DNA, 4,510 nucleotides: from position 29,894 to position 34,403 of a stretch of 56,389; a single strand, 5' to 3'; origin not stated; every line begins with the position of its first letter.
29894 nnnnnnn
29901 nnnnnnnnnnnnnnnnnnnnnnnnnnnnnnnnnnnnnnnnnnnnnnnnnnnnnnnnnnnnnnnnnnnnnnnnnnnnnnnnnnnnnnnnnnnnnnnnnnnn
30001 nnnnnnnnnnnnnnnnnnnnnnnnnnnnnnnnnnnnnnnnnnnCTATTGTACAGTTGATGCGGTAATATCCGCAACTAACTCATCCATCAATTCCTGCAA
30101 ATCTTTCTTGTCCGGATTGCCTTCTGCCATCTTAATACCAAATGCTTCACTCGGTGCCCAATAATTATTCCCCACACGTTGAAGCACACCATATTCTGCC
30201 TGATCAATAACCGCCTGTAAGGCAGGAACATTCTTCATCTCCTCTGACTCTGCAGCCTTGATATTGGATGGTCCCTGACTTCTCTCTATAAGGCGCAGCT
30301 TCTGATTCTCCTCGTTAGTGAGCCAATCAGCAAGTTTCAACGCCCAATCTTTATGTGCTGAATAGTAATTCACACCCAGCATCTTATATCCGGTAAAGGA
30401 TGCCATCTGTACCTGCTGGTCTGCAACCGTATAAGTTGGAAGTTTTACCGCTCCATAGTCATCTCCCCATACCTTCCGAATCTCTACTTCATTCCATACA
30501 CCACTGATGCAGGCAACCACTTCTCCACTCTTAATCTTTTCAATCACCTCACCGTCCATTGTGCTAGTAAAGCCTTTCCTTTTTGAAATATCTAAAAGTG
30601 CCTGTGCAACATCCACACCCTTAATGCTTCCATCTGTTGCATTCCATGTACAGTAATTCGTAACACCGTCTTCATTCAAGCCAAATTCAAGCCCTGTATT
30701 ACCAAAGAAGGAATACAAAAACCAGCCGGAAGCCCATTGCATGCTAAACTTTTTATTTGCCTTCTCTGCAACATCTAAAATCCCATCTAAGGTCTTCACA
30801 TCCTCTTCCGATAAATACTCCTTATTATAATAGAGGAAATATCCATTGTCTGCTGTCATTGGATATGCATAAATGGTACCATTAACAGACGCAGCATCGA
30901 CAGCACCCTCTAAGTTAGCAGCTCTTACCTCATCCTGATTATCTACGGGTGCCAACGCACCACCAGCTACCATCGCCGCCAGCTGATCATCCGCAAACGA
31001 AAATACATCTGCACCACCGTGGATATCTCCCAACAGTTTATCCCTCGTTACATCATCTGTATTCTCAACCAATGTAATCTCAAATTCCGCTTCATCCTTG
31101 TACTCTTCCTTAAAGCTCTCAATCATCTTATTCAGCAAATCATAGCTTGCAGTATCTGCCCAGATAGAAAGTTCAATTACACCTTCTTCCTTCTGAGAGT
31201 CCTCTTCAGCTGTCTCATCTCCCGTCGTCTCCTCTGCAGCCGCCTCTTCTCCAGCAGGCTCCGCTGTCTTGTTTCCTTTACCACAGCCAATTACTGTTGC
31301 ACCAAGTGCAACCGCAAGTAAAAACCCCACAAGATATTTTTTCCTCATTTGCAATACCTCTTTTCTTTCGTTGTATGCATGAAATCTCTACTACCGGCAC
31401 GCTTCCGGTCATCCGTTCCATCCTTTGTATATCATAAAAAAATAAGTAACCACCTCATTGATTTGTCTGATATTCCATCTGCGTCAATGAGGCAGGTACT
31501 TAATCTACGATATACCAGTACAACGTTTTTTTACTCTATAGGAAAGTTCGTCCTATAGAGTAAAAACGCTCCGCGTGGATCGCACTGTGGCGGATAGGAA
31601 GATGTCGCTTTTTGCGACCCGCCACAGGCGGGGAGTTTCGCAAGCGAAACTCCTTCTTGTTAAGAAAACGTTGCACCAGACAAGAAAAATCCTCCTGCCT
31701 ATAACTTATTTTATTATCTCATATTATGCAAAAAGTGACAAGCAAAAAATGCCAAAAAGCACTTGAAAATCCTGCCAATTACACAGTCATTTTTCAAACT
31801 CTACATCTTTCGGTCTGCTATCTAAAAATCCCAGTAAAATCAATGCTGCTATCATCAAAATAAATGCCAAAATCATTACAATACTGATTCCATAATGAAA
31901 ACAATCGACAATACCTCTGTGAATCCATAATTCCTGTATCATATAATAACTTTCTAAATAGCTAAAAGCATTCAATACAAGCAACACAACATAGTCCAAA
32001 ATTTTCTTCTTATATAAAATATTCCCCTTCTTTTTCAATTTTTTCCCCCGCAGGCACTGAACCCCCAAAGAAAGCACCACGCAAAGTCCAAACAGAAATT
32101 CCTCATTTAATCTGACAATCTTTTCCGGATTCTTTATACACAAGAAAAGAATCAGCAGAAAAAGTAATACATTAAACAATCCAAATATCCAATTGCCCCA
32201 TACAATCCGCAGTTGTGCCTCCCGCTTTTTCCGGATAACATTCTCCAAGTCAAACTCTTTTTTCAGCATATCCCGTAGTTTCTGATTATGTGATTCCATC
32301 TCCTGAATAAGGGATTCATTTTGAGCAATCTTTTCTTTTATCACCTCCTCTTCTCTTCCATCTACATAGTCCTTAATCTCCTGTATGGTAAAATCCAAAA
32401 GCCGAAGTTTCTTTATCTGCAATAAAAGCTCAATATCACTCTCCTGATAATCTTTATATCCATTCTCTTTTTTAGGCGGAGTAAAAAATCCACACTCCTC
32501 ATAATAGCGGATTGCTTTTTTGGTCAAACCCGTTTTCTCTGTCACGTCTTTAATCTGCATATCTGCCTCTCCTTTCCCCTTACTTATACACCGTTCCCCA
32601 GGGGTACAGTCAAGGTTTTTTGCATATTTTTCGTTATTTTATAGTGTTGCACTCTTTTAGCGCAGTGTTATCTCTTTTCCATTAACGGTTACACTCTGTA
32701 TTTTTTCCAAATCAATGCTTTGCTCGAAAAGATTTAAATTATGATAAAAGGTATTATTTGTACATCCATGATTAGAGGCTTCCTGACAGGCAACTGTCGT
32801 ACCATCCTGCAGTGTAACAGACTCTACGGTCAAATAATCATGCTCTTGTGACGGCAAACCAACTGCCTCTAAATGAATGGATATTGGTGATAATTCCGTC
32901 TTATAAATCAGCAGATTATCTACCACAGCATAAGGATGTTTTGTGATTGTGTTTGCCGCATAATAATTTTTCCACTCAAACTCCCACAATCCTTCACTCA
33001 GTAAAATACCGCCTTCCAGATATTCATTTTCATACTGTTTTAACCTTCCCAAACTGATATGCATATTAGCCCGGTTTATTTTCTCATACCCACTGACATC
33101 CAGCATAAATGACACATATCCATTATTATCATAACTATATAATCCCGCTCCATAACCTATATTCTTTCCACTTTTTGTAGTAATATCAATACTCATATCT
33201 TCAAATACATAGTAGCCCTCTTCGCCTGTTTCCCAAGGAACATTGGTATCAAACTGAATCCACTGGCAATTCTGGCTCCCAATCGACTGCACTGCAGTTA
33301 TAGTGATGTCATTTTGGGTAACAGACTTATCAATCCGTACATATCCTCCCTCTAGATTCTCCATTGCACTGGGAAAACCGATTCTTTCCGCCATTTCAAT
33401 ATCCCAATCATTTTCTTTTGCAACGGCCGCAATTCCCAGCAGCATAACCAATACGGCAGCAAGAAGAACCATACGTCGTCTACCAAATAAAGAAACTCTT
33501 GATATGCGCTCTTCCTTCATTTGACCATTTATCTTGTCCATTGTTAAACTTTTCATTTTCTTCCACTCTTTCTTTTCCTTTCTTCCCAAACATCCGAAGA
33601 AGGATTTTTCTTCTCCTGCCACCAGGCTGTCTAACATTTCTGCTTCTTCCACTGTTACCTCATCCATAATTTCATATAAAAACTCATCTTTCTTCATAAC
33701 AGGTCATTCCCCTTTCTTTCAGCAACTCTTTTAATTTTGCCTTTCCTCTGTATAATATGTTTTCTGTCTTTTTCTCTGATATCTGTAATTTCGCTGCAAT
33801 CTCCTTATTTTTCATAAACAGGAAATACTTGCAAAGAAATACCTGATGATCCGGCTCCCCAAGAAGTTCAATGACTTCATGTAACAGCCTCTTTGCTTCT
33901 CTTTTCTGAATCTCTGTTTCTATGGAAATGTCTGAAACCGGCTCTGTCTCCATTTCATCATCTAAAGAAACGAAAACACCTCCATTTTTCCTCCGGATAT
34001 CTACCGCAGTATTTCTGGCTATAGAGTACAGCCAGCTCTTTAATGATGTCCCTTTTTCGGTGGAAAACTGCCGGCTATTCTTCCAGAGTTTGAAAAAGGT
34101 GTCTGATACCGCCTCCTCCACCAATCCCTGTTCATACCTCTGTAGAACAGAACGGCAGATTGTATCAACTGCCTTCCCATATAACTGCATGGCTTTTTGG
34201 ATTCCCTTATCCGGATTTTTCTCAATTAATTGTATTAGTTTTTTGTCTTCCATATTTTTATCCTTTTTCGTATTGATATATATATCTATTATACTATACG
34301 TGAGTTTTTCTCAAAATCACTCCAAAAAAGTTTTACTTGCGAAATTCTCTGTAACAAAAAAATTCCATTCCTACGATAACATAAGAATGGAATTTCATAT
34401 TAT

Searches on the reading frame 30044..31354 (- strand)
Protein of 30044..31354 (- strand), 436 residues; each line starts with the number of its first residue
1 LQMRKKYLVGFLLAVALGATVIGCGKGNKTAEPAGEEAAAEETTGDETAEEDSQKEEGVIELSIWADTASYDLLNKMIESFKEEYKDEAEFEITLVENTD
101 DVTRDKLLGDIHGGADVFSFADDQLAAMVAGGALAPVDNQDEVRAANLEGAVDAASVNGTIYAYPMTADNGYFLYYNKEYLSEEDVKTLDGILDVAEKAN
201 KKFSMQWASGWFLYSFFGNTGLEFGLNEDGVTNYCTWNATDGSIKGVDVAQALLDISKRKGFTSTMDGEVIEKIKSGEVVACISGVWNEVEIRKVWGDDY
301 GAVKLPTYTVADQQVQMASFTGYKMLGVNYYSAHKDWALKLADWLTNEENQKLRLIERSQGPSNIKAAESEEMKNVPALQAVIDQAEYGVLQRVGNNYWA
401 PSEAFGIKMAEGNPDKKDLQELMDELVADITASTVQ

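Call 8: search_protein_families(library=pfam, proteins=[window:30044-31354:-], max_evalue=0.00001)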
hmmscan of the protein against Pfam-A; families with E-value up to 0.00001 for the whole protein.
window:30044-31354:- (436 aa): 2 families
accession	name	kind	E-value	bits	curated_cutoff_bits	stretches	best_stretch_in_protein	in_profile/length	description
PF13416.11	SBP_bac_8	-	8.5e-35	121.3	27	1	76-380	1-278/279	Bacterial extracellular solute-binding protein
PF01547.30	SBP_bac_1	-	4.9e-17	63.3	26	1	68-352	4-307/307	Bacterial extracellular solute-binding protein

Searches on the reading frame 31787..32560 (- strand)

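Call 8: search_protein_families(library=pfam, proteins=[window:31787-32560:-], max_evalue=0.00001)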
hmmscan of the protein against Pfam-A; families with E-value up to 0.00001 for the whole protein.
window:31787-32560:- (257 aa): 2 families
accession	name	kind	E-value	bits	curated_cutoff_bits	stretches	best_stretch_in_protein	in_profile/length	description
PF13411.12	MerR_1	-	1.5e-16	60.7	21.6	1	1-67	1-67/69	MerR HTH family regulatory protein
PF00376.29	MerR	-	8.4e-08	32.4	28.2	1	3-38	2-38/38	MerR family regulatory protein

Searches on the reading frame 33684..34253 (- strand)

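Call 16: search_protein_families(library=pfam, proteins=[window:33684-34253:-], max_evalue=0.00001)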
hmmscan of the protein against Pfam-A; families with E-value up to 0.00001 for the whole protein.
window:33684-34253:- (189 aa): 2 families
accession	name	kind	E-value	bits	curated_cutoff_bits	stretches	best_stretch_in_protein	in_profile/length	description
PF04542.20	Sigma70_r2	-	6.1e-13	48.8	24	1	24-91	4-69/71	Sigma-70 region 2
PF08281.18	Sigma70_r4_2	-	5.6e-08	32.8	25.7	1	122-174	2-54/54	Sigma-70, region 4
